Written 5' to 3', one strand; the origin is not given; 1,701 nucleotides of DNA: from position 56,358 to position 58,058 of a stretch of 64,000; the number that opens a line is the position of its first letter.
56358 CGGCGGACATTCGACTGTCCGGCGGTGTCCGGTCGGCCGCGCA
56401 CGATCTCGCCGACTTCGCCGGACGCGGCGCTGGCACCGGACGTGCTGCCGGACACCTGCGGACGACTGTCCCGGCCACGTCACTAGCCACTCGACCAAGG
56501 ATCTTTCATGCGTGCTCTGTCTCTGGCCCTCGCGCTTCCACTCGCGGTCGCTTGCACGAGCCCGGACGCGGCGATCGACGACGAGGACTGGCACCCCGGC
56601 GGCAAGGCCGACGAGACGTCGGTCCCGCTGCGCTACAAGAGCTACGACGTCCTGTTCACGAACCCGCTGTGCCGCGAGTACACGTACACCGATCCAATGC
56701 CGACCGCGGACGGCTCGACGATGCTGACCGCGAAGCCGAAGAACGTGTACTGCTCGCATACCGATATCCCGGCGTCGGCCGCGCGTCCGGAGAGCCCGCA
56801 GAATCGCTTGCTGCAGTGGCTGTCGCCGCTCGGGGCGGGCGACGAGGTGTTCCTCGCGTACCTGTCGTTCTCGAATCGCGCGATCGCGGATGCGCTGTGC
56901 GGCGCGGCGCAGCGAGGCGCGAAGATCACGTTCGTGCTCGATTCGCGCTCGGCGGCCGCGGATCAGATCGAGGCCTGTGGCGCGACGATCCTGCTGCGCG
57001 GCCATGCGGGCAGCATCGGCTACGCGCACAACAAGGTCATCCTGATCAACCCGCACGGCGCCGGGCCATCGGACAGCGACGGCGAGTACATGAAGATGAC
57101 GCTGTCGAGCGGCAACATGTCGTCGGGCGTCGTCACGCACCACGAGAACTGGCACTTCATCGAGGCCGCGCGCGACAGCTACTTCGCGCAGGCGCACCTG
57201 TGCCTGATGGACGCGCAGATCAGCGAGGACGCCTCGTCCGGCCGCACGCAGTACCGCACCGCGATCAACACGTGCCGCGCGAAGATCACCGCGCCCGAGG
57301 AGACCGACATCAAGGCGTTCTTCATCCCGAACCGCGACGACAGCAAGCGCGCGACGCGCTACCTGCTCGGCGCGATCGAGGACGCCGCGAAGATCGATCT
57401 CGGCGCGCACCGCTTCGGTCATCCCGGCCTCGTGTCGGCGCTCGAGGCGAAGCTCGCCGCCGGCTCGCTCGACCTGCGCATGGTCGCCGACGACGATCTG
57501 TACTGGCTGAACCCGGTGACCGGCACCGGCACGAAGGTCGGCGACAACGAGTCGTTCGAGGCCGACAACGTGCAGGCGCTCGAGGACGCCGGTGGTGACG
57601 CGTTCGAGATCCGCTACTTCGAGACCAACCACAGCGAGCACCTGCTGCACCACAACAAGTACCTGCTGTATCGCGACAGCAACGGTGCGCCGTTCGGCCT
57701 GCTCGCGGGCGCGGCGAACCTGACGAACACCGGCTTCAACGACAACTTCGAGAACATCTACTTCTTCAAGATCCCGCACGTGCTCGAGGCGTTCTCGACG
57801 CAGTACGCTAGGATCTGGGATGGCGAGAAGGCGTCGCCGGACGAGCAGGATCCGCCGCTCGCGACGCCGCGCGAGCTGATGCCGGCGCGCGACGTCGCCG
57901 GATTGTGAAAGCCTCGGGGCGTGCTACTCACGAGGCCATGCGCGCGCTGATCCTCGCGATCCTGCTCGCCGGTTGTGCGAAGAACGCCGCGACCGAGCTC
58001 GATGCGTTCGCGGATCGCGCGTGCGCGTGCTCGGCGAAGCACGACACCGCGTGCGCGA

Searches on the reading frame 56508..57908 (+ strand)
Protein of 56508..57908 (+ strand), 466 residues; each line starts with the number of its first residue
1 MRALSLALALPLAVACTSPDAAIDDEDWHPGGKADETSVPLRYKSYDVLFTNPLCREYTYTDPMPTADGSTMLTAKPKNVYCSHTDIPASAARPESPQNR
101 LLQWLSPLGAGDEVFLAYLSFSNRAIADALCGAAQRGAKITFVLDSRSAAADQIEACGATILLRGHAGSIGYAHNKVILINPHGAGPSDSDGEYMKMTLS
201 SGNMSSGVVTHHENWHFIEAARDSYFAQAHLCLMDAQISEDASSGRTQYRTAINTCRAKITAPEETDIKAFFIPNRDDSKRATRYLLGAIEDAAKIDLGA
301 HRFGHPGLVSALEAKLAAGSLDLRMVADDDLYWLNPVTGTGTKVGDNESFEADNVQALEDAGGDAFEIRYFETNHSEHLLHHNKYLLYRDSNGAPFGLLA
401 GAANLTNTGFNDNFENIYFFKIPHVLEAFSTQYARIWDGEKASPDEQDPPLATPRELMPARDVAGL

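Call 3: search_protein_families(library=pfam, proteins=[window:56508-57908:+], max_evalue=0.1)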
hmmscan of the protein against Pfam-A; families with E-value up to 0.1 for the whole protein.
window:56508-57908:+ (466 aa): 1 family
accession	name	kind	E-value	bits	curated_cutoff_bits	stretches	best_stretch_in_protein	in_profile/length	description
PF13091.12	PLDc_2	-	3.5e-12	46.8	27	2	295-437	11-132/132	PLD-like domain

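Call 4: search_protein_families(library=ncbifam, proteins=[window:56508-57908:+], max_evalue=0.1)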
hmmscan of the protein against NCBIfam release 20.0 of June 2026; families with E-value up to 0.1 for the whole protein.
window:56508-57908:+ (466 aa): 5 families
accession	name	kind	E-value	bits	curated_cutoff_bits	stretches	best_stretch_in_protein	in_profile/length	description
NF010492.0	PRK13912.1-3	equivalog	1.4e-05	24.7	297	1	112-158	48-94/178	nuclease NucT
NF010490.0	PRK13912.1-1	equivalog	0.0011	19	211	0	110-149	42-81/159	nuclease NucT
NF038319.1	DISARM_DrmC_I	equivalog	0.0094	15.5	133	0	118-155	115-152/236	DISARM system phospholipase D-like protein DrmC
NF010493.0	PRK13912.1-4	equivalog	0.011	15.7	351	0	110-149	39-78/171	nuclease NucT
NF010491.0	PRK13912.1-2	equivalog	0.085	12.6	225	0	110-153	48-91/180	nuclease NucT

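Call 10: find_homologous_proteins(query=window:56508-57908:+)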
Query window:56508-57908:+ (466 aa): 483 proteins with E <= 0.001 among 8000 candidates; the best 120 are listed.
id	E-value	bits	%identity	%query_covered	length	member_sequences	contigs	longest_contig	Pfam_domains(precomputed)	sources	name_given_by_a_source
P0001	0.0e+0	1072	100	100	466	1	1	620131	PF13091.13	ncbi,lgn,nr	ncbi:MAG TPA: hypothetical protein VFQ53_08320 [Kofleriaceae bacterium]|nr:hypothetical protein [Kof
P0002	9.5e-247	837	77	97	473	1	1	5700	PF13091.13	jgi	jgi:hypothetical protein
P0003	6.4e-243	825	78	95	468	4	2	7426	PF13091.13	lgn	-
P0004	5.3e-242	822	78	95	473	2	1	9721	PF13091.13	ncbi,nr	ncbi:MAG: hypothetical protein H0V17_10530 [Deltaproteobacteria bacterium]|nr:hypothetical protein [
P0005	5.8e-242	822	76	99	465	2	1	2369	PF13091.13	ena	-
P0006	1.4e-241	820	75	98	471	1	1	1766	PF13091.13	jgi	jgi:hypothetical protein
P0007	4.5e-239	812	77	95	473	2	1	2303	PF13091.13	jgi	-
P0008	2.5e-238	810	75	99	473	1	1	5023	PF13091.13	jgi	jgi:hypothetical protein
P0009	2.2e-236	803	76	95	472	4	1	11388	PF13091.13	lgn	-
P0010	6.3e-235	799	75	99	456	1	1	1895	PF13091.13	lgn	-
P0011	3.5e-234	796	75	98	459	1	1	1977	PF13091.13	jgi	jgi:hypothetical protein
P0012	4.2e-234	796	73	99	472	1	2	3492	PF13091.13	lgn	-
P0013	5.4e-234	795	76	95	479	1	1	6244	PF13091.13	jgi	jgi:phosphatidylserine/phosphatidylglycerophosphate/cardiolipin synthase-like enzyme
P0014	3.5e-233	793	76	96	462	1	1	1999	PF13091.13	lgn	-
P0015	3.5e-233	793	75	95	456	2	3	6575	PF13091.13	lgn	-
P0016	4.1e-233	793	75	99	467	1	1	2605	PF13091.13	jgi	jgi:hypothetical protein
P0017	8.7e-233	791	74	99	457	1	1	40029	PF13091.13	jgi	jgi:phosphatidylserine/phosphatidylglycerophosphate/cardiolipin synthase-like enzyme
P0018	1.3e-232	791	73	100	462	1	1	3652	PF13091.13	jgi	jgi:hypothetical protein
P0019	5.6e-232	789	74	99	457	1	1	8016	PF13091.13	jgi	jgi:hypothetical protein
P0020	2.9e-230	783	73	99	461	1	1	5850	PF13091.13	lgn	-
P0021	3.1e-230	783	74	98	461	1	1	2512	PF13091.13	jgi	jgi:hypothetical protein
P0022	3.4e-230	783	74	100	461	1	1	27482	PF13091.13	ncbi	ncbi:MAG TPA: phospholipase D-like domain-containing protein [Kofleriaceae bacterium]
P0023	1.1e-229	781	74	95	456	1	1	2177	PF13091.13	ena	-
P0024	1.0e-228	778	74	95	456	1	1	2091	PF13091.13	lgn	-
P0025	1.1e-228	778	73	99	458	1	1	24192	PF13091.13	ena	-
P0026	4.8e-227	773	73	95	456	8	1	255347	PF13091.13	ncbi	-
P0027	1.7e-226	771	72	99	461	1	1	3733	PF13091.13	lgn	-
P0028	2.4e-226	770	72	97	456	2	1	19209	PF13091.13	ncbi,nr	ncbi:MAG: phospholipase D-like domain-containing protein [Myxococcota bacterium]|nr:phospholipase D-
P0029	1.1e-225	768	72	97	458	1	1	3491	PF13091.13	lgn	-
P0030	1.0e-224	765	72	100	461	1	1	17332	PF13091.13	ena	-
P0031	2.4e-224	764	72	98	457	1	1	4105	PF13091.13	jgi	jgi:hypothetical protein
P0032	1.2e-223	761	72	98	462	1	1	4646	PF13091.13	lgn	-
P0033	4.9e-223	759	70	98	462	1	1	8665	PF13091.13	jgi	jgi:hypothetical protein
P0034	7.6e-223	759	71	98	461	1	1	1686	PF13091.13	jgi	jgi:hypothetical protein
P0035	1.3e-222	758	70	99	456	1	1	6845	PF13091.13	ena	-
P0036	3.1e-222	757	70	99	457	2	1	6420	PF13091.13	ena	-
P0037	3.1e-222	757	73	94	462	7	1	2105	PF13091.13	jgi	-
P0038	6.3e-222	756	71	100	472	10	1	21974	PF13091.13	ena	-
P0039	3.4e-221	753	70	99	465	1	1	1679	PF13091.13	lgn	-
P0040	8.3e-221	752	69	98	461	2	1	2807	PF13091.13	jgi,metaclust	metaclust:\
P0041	4.4e-220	750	71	96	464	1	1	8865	PF13091.13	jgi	jgi:hypothetical protein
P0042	1.5e-219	748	72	95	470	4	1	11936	PF13091.13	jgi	jgi:hypothetical protein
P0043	1.7e-219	748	72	96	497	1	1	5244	PF13091.13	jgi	jgi:phosphatidylserine/phosphatidylglycerophosphate/cardiolipin synthase-like enzyme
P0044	1.8e-219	748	71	96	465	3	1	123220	PF13091.13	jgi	-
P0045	2.8e-219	747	74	94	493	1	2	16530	PF13091.13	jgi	jgi:hypothetical protein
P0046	3.1e-219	747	70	99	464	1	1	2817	PF13091.13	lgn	-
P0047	3.1e-218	743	69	100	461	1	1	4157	PF13091.13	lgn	-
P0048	6.5e-217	739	71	96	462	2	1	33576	PF13091.13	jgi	jgi:hypothetical protein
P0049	6.0e-216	736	72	92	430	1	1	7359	PF13091.13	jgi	jgi:hypothetical protein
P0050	2.0e-215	734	70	95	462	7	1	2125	PF13091.13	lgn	-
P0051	2.5e-215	734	68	100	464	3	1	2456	PF13091.13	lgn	-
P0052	2.6e-215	734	69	98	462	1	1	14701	PF13091.13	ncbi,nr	ncbi:MAG: phospholipase D-like domain-containing protein [Kofleriaceae bacterium]|nr:phospholipase D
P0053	5.8e-215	733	69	100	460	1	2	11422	PF13091.13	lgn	-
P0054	5.9e-215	733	71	95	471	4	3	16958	PF13091.13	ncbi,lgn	ncbi:MAG: phospholipase D-like domain-containing protein [Kofleriaceae bacterium]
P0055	7.0e-215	732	71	95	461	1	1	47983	PF13091.13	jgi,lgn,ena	-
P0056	2.7e-214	730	68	100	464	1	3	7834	PF13091.13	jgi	jgi:hypothetical protein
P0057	7.5e-214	729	69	100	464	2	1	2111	PF13091.13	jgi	jgi:hypothetical protein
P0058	2.0e-213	728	70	95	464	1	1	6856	PF13091.13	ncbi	-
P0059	2.2e-213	727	69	100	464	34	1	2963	PF13091.13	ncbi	-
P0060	3.5e-213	727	68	100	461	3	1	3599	PF13091.13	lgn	-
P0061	3.8e-213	727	67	100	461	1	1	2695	PF13091.13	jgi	jgi:hypothetical protein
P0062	6.9e-213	726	70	95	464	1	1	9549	PF13091.13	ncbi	-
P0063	7.3e-213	726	69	99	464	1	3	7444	PF13091.13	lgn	-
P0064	1.0e-212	725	69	98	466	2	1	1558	PF13091.13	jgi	jgi:hypothetical protein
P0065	4.2e-212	723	68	100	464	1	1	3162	PF13091.13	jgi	-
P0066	6.2e-212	723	69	99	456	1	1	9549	PF13091.13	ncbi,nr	ncbi:MAG: hypothetical protein H0T42_09490 [Deltaproteobacteria bacterium]|nr:hypothetical protein [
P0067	1.1e-210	719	67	99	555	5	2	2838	PF13091.13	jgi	jgi:hypothetical protein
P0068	4.2e-210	717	68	100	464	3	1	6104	PF13091.13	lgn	-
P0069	5.3e-209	713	67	100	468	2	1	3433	PF13091.13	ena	-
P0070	1.7e-208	711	67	99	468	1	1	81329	PF13091.13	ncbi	-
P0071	8.7e-208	709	67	96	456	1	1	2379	PF13091.13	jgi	jgi:hypothetical protein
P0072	1.1e-207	709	67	98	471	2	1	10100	PF13091.13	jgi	jgi:hypothetical protein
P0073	3.9e-206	704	68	97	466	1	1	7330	PF13091.13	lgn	-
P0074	4.1e-206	704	68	98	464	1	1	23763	PF13091.13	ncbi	-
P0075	1.0e-205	702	66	99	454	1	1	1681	PF13091.13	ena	-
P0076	1.5e-201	688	64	99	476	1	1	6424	PF13091.13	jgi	jgi:hypothetical protein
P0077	7.8e-193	660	64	99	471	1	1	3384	PF13091.13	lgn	-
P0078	1.2e-187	643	71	86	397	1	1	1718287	PF13091.13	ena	-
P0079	2.2e-181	622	59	96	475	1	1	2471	PF13091.13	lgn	-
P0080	3.4e-181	621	62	93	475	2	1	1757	PF13091.13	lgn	-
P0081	8.9e-178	610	57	99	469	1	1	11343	PF13091.13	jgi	jgi:hypothetical protein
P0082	2.2e-175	602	60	91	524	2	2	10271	PF13091.13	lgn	-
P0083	4.7e-174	598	60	93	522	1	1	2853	PF13091.13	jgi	jgi:hypothetical protein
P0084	9.3e-169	580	58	91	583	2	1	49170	PF13091.13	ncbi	-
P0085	6.0e-166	571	58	91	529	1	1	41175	PF13091.13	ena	-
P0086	1.5e-165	570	75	70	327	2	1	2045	PF13091.13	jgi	jgi:hypothetical protein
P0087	9.1e-164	564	56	92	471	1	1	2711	PF13091.13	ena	-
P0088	2.1e-162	559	55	92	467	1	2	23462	PF13091.13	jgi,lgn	jgi:hypothetical protein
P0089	7.3e-162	558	59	91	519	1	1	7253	PF13091.13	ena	-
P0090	1.8e-161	556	57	93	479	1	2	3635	PF13091.13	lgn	-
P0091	5.7e-161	555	56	96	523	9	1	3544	PF13091.13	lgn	-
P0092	1.7e-160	553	55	98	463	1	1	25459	PF13091.13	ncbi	-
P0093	8.7e-160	551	52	98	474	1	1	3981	PF13091.13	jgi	jgi:phosphatidylserine/phosphatidylglycerophosphate/cardiolipin synthase-like enzyme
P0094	1.0e-156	541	51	99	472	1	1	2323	PF13091.13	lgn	-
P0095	2.5e-156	539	69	73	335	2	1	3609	PF13091.13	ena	-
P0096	8.8e-156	538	56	91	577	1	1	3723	PF13091.13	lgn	-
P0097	5.6e-155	535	50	98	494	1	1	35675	PF13091.13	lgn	-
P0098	1.5e-154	534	55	91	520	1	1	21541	PF13091.13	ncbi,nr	ncbi:MAG: hypothetical protein HYY06_29980 [Deltaproteobacteria bacterium]|nr:hypothetical protein [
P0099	6.0e-153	528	56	91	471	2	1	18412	PF13091.13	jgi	jgi:hypothetical protein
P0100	1.2e-152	527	49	99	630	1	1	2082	PF00932.26,PF13091.13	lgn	-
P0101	1.9e-151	523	53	93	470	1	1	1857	PF13091.13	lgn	-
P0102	1.1e-150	521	55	95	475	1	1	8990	PF13091.13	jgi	jgi:hypothetical protein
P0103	1.9e-150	520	52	92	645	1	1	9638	PF00932.26,PF13091.13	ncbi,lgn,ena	-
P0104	5.2e-150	519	55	91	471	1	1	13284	PF13091.13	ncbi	-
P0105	5.3e-150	519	83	58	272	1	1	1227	PF13091.13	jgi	jgi:hypothetical protein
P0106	1.4e-148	514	50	91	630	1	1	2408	PF00932.26,PF13091.13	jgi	-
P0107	1.8e-145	504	54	92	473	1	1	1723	PF13091.13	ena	-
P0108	3.3e-145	503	54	91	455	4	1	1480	PF13091.13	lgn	-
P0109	4.3e-140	486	49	99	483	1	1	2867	PF13091.13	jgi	-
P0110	2.6e-139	483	48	98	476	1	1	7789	PF13091.13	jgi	-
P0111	3.0e-138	480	51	92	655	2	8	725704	PF13091.13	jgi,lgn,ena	-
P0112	3.6e-138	480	49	98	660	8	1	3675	PF00932.26,PF13091.13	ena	-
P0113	6.5e-138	479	52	90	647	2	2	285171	PF13091.13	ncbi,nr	ncbi:MAG: phospholipase D-like domain-containing protein [Nannocystaceae bacterium]|nr:phospholipase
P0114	1.1e-137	478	50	95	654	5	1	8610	PF13091.13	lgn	-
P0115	4.2e-137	476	51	92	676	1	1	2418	PF13091.13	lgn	-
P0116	8.2e-136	472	49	97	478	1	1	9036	PF13091.13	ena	-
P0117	9.1e-136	472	47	99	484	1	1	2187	PF13091.13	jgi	jgi:hypothetical protein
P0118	9.6e-136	472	50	91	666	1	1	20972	PF13091.13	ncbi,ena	-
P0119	1.4e-135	471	50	93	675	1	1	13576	PF13091.13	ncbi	-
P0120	6.7e-135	469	50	93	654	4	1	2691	PF13091.13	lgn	-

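Call 19: find_related_loci(query=A3, collection=metagenome_contigs, flank=6000)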
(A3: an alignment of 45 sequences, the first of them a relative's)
Query A3 (466 aa) in metagenome_contigs; peptide patterns used: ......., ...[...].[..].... (x = any residue, [..] = any of these).
294 stretches matched a pattern; 94 encode a relative of the query (tblastn E <= 1e-3); the best 80 are kept; 80 distinct loci.
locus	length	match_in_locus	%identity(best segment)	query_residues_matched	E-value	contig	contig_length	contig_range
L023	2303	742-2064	77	25-465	0e+0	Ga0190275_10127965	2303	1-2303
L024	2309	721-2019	74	25-463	0e+0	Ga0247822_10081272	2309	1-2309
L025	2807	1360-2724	69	7-464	0e+0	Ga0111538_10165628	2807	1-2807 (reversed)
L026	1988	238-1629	70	1-466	0e+0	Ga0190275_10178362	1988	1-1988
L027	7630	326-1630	71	25-465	0e+0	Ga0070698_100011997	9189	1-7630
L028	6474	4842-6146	71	25-465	0e+0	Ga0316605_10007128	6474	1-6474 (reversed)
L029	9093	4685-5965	60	41-463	1e-176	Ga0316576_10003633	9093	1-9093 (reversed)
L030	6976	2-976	77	142-466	2e-169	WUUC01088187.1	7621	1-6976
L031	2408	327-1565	50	41-463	6e-161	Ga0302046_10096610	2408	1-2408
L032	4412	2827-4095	52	41-464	3e-152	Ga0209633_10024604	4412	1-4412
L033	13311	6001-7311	51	31-461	9e-142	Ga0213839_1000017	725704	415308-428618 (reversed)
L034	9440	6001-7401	48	7-459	1e-140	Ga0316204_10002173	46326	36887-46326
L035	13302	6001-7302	50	32-459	9e-138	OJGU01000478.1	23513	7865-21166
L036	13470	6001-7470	46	5-464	1e-127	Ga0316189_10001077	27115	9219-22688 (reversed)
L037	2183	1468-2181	74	195-432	1e-127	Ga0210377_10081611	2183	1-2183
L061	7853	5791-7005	39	46-463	4e-91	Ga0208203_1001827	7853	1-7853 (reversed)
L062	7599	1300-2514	39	46-463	4e-91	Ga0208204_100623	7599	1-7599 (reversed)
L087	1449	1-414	80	327-464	4e-74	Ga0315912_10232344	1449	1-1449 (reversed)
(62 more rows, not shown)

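Call 22: find_encoding_contigs(protein=P0004, flank=6000, max_places=3)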
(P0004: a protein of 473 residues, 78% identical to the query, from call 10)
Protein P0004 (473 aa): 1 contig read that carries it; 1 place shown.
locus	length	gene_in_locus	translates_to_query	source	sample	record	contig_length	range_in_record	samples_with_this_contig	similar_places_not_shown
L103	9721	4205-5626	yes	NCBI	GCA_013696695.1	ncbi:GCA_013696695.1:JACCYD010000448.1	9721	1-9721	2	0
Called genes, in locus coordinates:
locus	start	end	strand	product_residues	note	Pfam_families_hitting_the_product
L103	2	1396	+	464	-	?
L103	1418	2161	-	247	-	-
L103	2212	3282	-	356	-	PF06267:DUF1028, PF07719:TPR_2 (faint), PF13432:TPR_16 (weak)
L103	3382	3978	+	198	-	PF04525:LOR (weak)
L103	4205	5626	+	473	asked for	PF13091:PLDc_2 (weak)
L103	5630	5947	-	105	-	-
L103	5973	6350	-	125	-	PF07681:DoxX, PF13564:DoxX_2 (weak)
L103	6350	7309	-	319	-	PF10503:Esterase_PHB (weak)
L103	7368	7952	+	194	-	PF03473:MOSC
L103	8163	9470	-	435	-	-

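Call 23: find_encoding_contigs(protein=P0009, flank=6000, max_places=3)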
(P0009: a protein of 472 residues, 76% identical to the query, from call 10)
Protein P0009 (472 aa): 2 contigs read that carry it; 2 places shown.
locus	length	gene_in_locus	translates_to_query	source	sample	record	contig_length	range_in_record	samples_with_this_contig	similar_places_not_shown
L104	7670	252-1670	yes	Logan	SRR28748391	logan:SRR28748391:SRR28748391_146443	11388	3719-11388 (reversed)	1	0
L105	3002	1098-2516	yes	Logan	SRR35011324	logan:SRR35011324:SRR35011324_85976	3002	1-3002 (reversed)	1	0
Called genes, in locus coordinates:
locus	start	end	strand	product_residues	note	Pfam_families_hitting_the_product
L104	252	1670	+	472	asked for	PF13091:PLDc_2 (weak)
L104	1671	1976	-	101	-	-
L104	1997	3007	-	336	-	PF10503:Esterase_PHB (weak)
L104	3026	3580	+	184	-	PF03473:MOSC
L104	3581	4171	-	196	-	PF00059:Lectin_C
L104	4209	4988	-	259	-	PF00486:Trans_reg_C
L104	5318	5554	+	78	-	-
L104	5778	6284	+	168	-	-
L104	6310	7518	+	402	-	PF05977:MFS_3, PF13347:MFS_2 (weak), PF07690:MFS_1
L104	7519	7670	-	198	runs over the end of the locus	PF04525:LOR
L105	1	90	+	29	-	?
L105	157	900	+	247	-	PF03692:CxxCxxCC (faint), PF02810:SEC-C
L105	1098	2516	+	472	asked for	PF13091:PLDc_2 (weak)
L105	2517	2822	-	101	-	-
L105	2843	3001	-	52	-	?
